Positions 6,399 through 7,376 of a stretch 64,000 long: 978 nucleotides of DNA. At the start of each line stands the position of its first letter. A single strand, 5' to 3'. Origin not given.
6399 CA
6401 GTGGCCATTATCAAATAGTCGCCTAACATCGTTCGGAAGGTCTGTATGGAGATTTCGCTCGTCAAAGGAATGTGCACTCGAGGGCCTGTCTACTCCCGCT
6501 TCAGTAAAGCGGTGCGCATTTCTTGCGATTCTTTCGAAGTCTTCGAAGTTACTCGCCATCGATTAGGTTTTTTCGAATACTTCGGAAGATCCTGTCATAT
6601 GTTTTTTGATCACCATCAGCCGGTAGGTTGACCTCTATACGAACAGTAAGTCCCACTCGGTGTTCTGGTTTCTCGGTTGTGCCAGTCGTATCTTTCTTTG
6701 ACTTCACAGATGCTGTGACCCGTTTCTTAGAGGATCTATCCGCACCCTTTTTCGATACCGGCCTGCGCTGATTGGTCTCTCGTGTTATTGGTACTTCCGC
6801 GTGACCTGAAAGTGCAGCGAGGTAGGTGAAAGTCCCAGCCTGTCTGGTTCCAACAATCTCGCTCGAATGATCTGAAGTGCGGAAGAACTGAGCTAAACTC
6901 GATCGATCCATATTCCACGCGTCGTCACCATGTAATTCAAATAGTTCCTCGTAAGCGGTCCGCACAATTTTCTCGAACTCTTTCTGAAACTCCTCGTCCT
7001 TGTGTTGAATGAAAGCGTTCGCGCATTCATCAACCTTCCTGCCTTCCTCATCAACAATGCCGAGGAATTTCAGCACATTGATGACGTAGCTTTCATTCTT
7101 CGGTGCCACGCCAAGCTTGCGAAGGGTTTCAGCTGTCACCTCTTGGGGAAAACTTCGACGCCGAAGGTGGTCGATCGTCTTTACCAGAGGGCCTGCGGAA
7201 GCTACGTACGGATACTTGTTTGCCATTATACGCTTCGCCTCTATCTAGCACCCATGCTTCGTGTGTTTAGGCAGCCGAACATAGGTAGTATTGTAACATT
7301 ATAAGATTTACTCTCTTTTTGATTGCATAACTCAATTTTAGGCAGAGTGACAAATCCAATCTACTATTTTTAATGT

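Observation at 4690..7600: Low-GC 2.9-kb island with two distinct HEPN (R-x4-H) proteins and a DUF5343-like partner: candidate undescribed defence/abortive-infection module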

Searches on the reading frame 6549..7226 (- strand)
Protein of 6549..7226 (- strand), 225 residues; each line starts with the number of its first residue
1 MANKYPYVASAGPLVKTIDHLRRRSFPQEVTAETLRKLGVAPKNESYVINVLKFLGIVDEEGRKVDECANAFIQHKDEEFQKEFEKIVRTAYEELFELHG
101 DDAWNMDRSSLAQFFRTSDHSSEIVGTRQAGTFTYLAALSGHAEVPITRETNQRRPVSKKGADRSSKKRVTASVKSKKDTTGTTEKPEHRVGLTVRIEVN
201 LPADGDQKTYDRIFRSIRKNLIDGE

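Call 3: search_protein_families(library=pfam, proteins=[window:6549-7226:-], max_evalue=1)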
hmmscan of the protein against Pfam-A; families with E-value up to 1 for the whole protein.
window:6549-7226:- (225 aa): 3 families
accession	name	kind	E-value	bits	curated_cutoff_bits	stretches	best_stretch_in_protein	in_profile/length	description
PF17278.7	DUF5343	-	2.1e-14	54.4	27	1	6-141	1-134/140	Family of unknown function (DUF5343)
PF17007.11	HTH_micro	-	0.048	12.9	27.3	1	28-76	105-151/454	HTH-like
PF02075.23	RuvC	-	0.062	13.6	22.2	1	55-175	13-124/148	Crossover junction endodeoxyribonuclease RuvC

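Call 4: search_protein_families(library=padloc, proteins=[window:6549-7226:-], max_evalue=1)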
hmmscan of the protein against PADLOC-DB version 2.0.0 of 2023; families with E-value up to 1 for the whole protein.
window:6549-7226:- (225 aa): 2 families
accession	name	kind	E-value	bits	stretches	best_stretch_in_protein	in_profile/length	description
PDLC04589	PDC-M34A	-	6.5e-27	93.2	1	1-221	1-207/208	-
PDLC04588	PDC-M34A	-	1e-09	36.2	1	25-223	79-260/260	-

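Call 5: search_protein_families(library=ncbifam, proteins=[window:6549-7226:-], max_evalue=1)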
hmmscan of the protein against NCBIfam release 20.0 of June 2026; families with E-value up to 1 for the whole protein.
window:6549-7226:- (225 aa): 0 families

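Call 9: find_homologous_proteins(query=window:6549-7226:-)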
Query window:6549-7226:- (225 aa): 1022 proteins with E <= 0.001 among 1450 candidates; the best 120 are listed.
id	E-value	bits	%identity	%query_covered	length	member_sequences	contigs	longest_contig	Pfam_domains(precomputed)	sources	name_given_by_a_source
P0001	8.6e-144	495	100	100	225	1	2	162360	PF17278.8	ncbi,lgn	-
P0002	3.8e-105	369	74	100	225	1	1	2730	PF17278.8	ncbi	ncbi:MAG: DUF5343 domain-containing protein [Alphaproteobacteria bacterium]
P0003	5.3e-105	368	76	100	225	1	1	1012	PF17278.8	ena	-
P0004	9.8e-105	367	74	100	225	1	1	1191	PF17278.8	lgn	-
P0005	8.3e-104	364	74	100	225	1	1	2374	PF17278.8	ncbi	-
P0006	7.9e-103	361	74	100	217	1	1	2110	PF17278.8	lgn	-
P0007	1.1e-101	357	73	100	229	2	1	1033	PF17278.8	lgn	-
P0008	2.1e-99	350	72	100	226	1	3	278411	PF17278.8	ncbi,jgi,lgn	jgi:hypothetical protein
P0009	6.2e-99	348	72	100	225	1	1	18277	PF17278.8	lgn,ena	-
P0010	2.3e-97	343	70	100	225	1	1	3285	PF17278.8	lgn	-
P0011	4.7e-97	342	69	100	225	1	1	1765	PF17278.8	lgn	-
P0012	6.1e-96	339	70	100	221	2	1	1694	PF17278.8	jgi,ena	-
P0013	6.1e-96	338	68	100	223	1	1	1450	PF17278.8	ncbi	-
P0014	8.0e-96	338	71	100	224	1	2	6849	PF17278.8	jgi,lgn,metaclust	metaclust:\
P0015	2.3e-95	337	68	99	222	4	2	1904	PF17278.8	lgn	-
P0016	2.3e-95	337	70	99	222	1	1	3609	PF17278.8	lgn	-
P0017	3.3e-95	336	70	100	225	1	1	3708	PF17278.8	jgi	jgi:hypothetical protein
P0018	1.3e-94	334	67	100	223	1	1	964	PF17278.8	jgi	-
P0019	1.4e-93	331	68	100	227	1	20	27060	PF17278.8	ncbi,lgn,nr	ncbi:MAG: DUF5343 domain-containing protein [Actinobacteria bacterium]|nr:DUF5343 domain-containing 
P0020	2.7e-93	330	69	100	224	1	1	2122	PF17278.8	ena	-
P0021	3.1e-93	330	67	100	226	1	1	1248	PF17278.8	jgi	jgi:hypothetical protein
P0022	4.8e-93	329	69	100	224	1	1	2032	PF17278.8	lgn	-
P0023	7.7e-92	325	68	100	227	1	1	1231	PF17278.8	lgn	-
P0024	1.3e-91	324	67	100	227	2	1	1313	PF17278.8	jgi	jgi:hypothetical protein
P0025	2.5e-91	323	68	100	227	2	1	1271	PF17278.8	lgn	-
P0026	3.0e-91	323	67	100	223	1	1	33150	PF17278.8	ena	-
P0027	3.3e-91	323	66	100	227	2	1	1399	PF17278.8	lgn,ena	-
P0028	4.8e-91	323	68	100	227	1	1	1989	PF17278.8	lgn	-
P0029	5.4e-91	322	67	100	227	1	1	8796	PF17278.8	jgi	jgi:hypothetical protein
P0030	6.0e-91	322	71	94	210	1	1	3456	PF17278.8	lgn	-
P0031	1.3e-90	321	67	100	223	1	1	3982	PF17278.8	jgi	jgi:hypothetical protein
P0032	2.1e-90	320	66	100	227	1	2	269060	PF17278.8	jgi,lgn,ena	-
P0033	2.9e-90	320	66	100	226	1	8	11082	PF17278.8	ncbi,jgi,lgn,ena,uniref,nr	ncbi:DUF5343 domain-containing protein [Acidithiobacillus ferridurans]|uniref:DUF5343 domain-contain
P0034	4.0e-90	320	67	100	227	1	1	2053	PF17278.8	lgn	-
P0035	4.5e-90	319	66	100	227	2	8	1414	PF17278.8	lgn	-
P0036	4.8e-90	319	66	100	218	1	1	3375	PF17278.8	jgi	jgi:Family of unknown function (DUF5343)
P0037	4.9e-90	319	68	100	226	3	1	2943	PF17278.8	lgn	-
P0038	6.6e-90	319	66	100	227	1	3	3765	PF17278.8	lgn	-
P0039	7.3e-90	319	65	100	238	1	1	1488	PF17278.8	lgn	-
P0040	7.7e-90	319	68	100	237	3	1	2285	PF17278.8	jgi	jgi:Family of unknown function (DUF5343)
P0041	1.0e-89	318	67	100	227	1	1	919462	PF17278.8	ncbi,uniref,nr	ncbi:DUF5343 domain-containing protein [Dyella lutea]|uniref:DUF5343 domain-containing protein n=1 T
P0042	1.1e-89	318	68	100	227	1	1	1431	PF17278.8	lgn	-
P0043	1.2e-89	318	65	100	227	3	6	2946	PF17278.8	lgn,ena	-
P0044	1.9e-89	317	65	100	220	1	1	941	PF17278.8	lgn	-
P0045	2.0e-89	317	69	100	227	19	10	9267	PF17278.8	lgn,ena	-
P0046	5.5e-89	316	64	100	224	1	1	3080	PF17278.8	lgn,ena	-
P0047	5.9e-89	316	67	100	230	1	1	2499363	PF17278.8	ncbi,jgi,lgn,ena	-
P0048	6.6e-89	316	67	100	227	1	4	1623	PF17278.8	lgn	-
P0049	7.3e-89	315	67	100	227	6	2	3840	PF17278.8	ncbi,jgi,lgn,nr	ncbi:MAG: DUF5343 domain-containing protein [Gammaproteobacteria bacterium]|jgi:hypothetical protein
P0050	8.6e-89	315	66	100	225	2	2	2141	PF17278.8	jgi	jgi:Family of unknown function (DUF5343)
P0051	9.2e-89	315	64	100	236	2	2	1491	PF17278.8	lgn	-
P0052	1.3e-88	315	66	100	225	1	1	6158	PF17278.8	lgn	-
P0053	1.7e-88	314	65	100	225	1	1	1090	PF17278.8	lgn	-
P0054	2.0e-88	314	67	100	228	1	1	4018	PF17278.8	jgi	-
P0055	2.1e-88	314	67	100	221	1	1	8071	PF17278.8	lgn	-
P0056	2.8e-88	313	66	100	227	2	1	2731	PF17278.8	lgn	-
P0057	4.9e-88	313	67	100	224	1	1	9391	PF17278.8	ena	-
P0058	5.5e-88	313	66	100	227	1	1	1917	PF17278.8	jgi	jgi:hypothetical protein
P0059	7.8e-88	312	63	100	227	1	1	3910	PF17278.8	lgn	-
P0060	2.4e-87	310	65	100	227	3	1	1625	PF17278.8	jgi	-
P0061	3.1e-87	310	66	100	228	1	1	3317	PF17278.8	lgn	-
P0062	4.2e-87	310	64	100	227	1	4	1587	PF17278.8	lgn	-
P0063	4.2e-87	310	67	100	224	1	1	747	PF17278.8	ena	-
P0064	4.7e-87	309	66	100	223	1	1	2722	PF17278.8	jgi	jgi:Family of unknown function (DUF5343)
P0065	4.8e-87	309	66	100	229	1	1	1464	PF17278.8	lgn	-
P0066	5.2e-87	309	66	100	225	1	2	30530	PF17278.8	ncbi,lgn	-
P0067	5.6e-87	309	65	100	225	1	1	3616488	PF17278.8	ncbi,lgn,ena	-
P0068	6.1e-87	309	66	100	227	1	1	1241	PF17278.8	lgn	-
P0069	6.5e-87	309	64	100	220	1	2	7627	PF17278.8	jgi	jgi:hypothetical protein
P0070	7.1e-87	309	66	100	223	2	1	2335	PF17278.8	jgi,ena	jgi:hypothetical protein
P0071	7.3e-87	309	64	100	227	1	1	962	PF17278.8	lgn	-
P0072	9.6e-87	308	66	100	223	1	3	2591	PF17278.8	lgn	-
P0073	1.3e-86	308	65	100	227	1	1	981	PF17278.8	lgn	-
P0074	4.3e-86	306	64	100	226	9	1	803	PF17278.8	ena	-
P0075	4.5e-86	306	63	100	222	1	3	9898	PF17278.8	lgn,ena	-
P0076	4.8e-86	306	63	99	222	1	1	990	PF17278.8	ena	-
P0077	5.1e-86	306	63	100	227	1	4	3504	PF17278.8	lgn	-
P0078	5.2e-86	306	63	100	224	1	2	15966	PF17278.8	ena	-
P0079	5.6e-86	306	64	100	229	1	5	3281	PF17278.8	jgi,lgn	jgi:hypothetical protein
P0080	7.8e-86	305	65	100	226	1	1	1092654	PF17278.8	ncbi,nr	ncbi:MAG: DUF5343 domain-containing protein [Armatimonadetes bacterium]|nr:DUF5343 domain-containing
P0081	9.3e-86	305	64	100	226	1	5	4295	PF17278.8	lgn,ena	-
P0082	9.9e-86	305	65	100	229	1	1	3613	PF17278.8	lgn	-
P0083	1.3e-85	305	62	100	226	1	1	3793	PF17278.8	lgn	-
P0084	1.3e-85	305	63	100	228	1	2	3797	PF17278.8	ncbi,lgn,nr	ncbi:MAG TPA: DUF5343 domain-containing protein [Acidobacteriaceae bacterium]|nr:DUF5343 domain-cont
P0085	2.0e-85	304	63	100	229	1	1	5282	PF17278.8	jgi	jgi:hypothetical protein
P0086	2.1e-85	304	63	100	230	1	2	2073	PF17278.8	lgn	-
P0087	2.8e-85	304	64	100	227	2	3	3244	PF17278.8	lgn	-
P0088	3.3e-85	303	64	100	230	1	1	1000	PF17278.8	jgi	jgi:Family of unknown function (DUF5343)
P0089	5.3e-85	303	63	100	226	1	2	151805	PF17278.8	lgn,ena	-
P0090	5.5e-85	303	65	100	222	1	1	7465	PF17278.8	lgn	-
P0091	7.6e-85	302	64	98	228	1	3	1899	PF17278.8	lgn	-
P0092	7.8e-85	302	64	100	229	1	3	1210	PF17278.8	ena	-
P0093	9.1e-85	302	63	100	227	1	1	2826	PF17278.8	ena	-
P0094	1.1e-84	302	63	100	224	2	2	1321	PF17278.8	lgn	-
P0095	1.6e-84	301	63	100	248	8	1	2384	PF17278.8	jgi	-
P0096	4.6e-84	300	63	100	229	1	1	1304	PF17278.8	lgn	-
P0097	5.4e-84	299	62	100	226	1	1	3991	PF17278.8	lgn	-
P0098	5.5e-84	299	64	100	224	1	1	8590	PF17278.8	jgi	jgi:hypothetical protein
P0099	9.7e-84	299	64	100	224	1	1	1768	PF17278.8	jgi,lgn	-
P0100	1.5e-83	298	64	100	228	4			PF17278.8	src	-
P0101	1.6e-83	298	64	100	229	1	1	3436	PF17278.8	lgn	-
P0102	1.9e-83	298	63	99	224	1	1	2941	PF17278.8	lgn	-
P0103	2.0e-83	298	62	100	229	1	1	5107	PF17278.8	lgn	-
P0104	2.7e-83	297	62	100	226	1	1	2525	PF17278.8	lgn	-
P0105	2.8e-83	297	61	99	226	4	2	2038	PF17278.8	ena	-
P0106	4.7e-83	296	62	100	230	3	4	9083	PF17278.8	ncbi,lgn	-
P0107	5.0e-83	296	65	100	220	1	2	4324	PF17278.8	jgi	jgi:hypothetical protein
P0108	5.8e-83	296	62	100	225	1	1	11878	PF17278.8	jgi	-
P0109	6.0e-83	296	62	100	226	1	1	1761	PF17278.8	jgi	jgi:hypothetical protein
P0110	8.3e-83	296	63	100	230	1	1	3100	PF17278.8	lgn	-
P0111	9.0e-83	295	64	100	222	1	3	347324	PF17278.8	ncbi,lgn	-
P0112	1.1e-82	295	59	100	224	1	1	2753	PF17278.8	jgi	jgi:hypothetical protein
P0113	1.2e-82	295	60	100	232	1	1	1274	PF17278.8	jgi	jgi:hypothetical protein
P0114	3.1e-82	294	62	100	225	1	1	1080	PF17278.8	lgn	-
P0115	3.1e-82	294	62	100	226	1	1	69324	PF17278.8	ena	-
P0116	3.6e-82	294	60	100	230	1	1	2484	PF17278.8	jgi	jgi:hypothetical protein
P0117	3.8e-82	293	63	100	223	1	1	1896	PF17278.8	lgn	-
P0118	4.6e-82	293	62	100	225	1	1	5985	PF17278.8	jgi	jgi:hypothetical protein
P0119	6.0e-82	293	62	100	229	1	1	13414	PF17278.8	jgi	jgi:hypothetical protein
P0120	6.0e-82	293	63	100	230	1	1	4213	PF17278.8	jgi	jgi:hypothetical protein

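Call 10: find_encoding_contigs(protein=window:6549-7226:-, flank=10000, max_places=10)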
Protein window:6549-7226:- (225 aa): 2 contigs read that carry it; 2 places shown.
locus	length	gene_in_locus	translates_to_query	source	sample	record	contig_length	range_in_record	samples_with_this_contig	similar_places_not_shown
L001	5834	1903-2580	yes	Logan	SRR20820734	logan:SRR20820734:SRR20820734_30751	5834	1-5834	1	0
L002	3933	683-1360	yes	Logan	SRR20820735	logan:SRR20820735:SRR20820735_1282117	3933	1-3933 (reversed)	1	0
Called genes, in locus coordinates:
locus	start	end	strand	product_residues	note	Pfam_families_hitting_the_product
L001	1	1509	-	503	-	?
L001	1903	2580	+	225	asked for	PF17278:DUF5343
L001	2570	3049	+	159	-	PF09509:Hypoth_Ymh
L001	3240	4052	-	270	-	-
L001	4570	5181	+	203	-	PF01323:DSBA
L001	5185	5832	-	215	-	?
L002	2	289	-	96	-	?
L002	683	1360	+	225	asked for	PF17278:DUF5343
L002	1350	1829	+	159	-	PF09509:Hypoth_Ymh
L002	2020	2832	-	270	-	-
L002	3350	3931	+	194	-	?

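Call 12: find_related_loci(query=A1, collection=genome_contigs, flank=6000)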
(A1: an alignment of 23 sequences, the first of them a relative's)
Query A1 (225 aa) in genome_contigs; peptide patterns used: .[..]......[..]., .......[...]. (x = any residue, [..] = any of these).
114 stretches matched a pattern; 50 encode a relative of the query (tblastn E <= 1e-3); 50 distinct loci.
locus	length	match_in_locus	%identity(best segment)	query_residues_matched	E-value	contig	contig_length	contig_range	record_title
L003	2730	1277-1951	74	1-225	1e-115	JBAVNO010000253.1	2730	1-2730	MAG: Alphaproteobacteria bacterium isolate MFD03833_ilm_asm_bin3 k127_168529, whole genome shotgun sequence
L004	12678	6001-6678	72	1-225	2e-106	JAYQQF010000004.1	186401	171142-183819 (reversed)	MAG: Alphaproteobacteria bacterium isolate SD3112_S42.concoct.075 NODE_16_length_186401_cov_15.2911, whole genome shotgu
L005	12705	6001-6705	64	1-225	2e-99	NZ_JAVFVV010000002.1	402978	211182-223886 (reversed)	Mesorhizobium sp. LHD-90 LHD.90_ctg02, whole genome shotgun sequence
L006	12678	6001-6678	67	1-224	1e-98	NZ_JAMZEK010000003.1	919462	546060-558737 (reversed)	Dyella lutea strain Sa contig3, whole genome shotgun sequence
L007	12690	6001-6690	67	1-225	1e-98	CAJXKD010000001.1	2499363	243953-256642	MAG TPA_asm: uncultured Rhodospirillales bacterium isolate SRR6201692_bin.10_MetaBAT_v2.12.1_MAG genome assembly, contig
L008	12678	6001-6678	67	1-224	1e-97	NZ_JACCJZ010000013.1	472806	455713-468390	Luteimonas deserti strain SJ-16 79, whole genome shotgun sequence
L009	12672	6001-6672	65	1-224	3e-95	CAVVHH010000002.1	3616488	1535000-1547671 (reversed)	MAG: uncultured proteobacterium isolate MFD02979.bin.1.8 genome assembly, contig: contig_12243, whole genome shotgun seq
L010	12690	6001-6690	62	1-224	2e-91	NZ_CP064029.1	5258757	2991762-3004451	Dyella marensis strain CS5-B2 chromosome, complete genome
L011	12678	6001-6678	62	3-224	5e-91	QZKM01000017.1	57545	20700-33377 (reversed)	MAG: Gammaproteobacteria bacterium isolate SURF_13 Ga0104751_1000678, whole genome shotgun sequence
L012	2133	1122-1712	62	29-225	1e-81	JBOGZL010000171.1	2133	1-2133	MAG: Solirubrobacterales bacterium isolate M3-B2_metabat2.bin.24 k127_612253, whole genome shotgun sequence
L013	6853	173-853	53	1-223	6e-76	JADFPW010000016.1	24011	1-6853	MAG: Planctomycetota bacterium isolate B76T1L10 B76T1L10_NODE2736, whole genome shotgun sequence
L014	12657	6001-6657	49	1-224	2e-73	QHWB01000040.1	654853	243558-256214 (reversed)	MAG: Acidobacteria bacterium isolate gp6 AA54 14_1009_05_20cm_scaffold_11_curated, whole genome shotgun sequence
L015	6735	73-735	51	1-224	2e-72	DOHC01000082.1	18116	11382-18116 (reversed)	MAG TPA_asm: Nitrospiraceae bacterium isolate UBA8922 contig_149296, whole genome shotgun sequence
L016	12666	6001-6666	49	1-225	1e-71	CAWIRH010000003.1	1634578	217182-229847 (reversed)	MAG: uncultured Acidobacteriaceae bacterium isolate MFD01689.bin.1.19 genome assembly, contig: contig_22275, whole genom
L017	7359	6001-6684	48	1-224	3e-71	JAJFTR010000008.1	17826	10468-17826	MAG: Actinomycetes bacterium isolate bin.250 k141_3546341, whole genome shotgun sequence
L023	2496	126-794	47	1-223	3e-68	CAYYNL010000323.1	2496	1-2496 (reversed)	MAG TPA_asm: uncultured Fibrobacter sp. isolate SRP167436_co1_179 genome assembly, contig: NODE_70940_length_2496_cov_30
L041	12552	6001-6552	49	36-224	1e-56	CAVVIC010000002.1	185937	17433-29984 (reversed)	MAG: uncultured Gammaproteobacteria bacterium isolate MFD02134.bin.2.148 genome assembly, contig: contig_10769, whole ge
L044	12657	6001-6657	45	1-222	8e-58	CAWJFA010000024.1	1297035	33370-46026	MAG: uncultured Acidobacteriota bacterium isolate MFD09222.bin.1.65 genome assembly, contig: contig_48724, whole genome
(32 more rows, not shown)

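Call 21: search_solved_structures(query=A1, max_evalue=1)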
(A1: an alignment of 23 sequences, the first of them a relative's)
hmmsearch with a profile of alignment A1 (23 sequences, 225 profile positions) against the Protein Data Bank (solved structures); distinct sequences matched with E-value up to 1: 2.
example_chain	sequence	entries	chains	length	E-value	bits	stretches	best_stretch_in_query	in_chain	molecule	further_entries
9cuy_X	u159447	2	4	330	0.42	13.6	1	127-198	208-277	Hub protein | Tail protein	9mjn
5kph_A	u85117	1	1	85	0.55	13.2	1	163-210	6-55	De novo Beta Sheet Design Protein OR485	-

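Call 32: search_dna_similar(query=window:6549-7226:-, collection=plasmids, mode=protein, max_rows=20)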
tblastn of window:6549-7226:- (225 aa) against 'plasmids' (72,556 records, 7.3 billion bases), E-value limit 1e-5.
No match.

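Call 33: search_dna_similar(query=window:6549-7226:-, collection=phages, mode=protein, max_rows=20)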
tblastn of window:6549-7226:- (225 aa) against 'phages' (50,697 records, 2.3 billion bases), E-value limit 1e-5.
No match.

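Call 37: predict_structure(alignment_id=A1)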
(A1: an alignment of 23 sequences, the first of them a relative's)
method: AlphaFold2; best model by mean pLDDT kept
length: 225 residues; sequences in the alignment: 23
mean_pLDDT: 75.2   pTM: 0.60
mean pLDDT of the five models: 75.2, 75.2, 74.9, 71.5, 69.5
residues with pLDDT >= 90: 60; 70-90: 102; 50-70: 21; < 50: 42
segments of 3 or more residues with pLDDT < 50: 149-188
pLDDT, mean of each block of 10 residues (from residue 1): 79 86 83 86 89 91 84 81 92 93 91 90 90 91 62 39 36 36 46 66 74 78 59
secondary structure, 60 per line:
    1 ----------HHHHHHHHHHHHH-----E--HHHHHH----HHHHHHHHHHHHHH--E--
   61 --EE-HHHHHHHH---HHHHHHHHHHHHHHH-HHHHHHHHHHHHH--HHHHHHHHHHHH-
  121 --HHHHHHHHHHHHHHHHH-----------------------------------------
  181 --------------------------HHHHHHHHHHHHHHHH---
elements in order: H11-23 H32-37 H42-55 H66-73 H77-91 H93-105 H108-119 H123-139 H207-222

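Call 50: search_protein_families(library=pfam, alignment_id=A3, max_evalue=0.00001)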
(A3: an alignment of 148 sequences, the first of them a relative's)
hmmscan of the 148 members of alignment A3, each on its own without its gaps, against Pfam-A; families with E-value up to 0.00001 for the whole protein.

A. member 1, L003:150-650:- (167 aa): 0 families

B. families by the number of members that match (of 148 scanned): 117 families (the first 25 are shown)
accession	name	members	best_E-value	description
PF01797.21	Y1_Tnp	3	3e-17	Transposase IS200 like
PF03466.25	LysR_substrate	2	7.3e-50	LysR substrate binding domain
PF00126.33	HTH_1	2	3.5e-23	Bacterial regulatory helix-turn-helix protein, lysR family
PF00589.27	Phage_integrase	2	2e-21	Phage integrase family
PF02604.26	PhdYeFM_antitox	2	1.9e-13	Antitoxin Phd_YefM, type II toxin-antitoxin system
PF03401.19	TctC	2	2.6e-08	Tripartite tricarboxylate transporter family receptor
PF10609.15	ParA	1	1.5e-105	NUBPL iron-transfer P-loop NTPase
PF00883.26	Peptidase_M17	1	1.5e-100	Cytosol aminopeptidase family, catalytic domain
PF00872.24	Transposase_mut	1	8.5e-100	Transposase, Mutator family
PF02897.21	Peptidase_S9_N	1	1.1e-99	Prolyl oligopeptidase, N-terminal beta-propeller domain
PF00676.26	E1_dh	1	1.9e-84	Dehydrogenase E1 component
PF00682.25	HMGL-like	1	3.8e-77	HMGL-like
PF00962.28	A_deaminase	1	4.9e-72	Adenosine deaminase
PF00999.27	Na_H_Exchanger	1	4.5e-71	Sodium/hydrogen exchanger, transmembrane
PF00152.25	tRNA-synt_2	1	9.5e-68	tRNA synthetases class II (D, K and N)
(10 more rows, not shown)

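Call 51: search_protein_families(library=padloc, alignment_id=A3, max_evalue=0.00001)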
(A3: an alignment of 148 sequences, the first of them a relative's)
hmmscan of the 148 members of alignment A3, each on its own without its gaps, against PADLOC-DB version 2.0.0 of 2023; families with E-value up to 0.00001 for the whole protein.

A. member 1, L003:150-650:- (167 aa): 0 families

B. families by the number of members that match (of 148 scanned): 32 families (the first 25 are shown)
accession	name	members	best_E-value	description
PDLC03657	mREase_IV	1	6.7e-93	Type IV methyl-directed restriction enzyme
PDLC01908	CARF5--CARF_ADA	1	3.4e-37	-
PDLC04135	mad3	1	8.3e-37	mads_3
PDLC01097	C3a214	1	1.9e-33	GlgB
PDLC04374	PDC-M05B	1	8.4e-30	-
PDLC04796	PDC-S02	1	7.9e-27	-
PDLC05071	PDC-S70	1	2e-26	-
PDLC05068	PDC-S70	1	3.9e-24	-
PDLC05073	PDC-S70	1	2.9e-23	-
PDLC04377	PDC-M05B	1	8.1e-21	-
PDLC04819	PDC-S02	1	1.1e-18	-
PDLC02980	AriA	1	1.7e-18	-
PDLC05070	PDC-S70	1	2e-16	-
PDLC04379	PDC-M05B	1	1.7e-15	-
PDLC04806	PDC-S02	1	9.2e-15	-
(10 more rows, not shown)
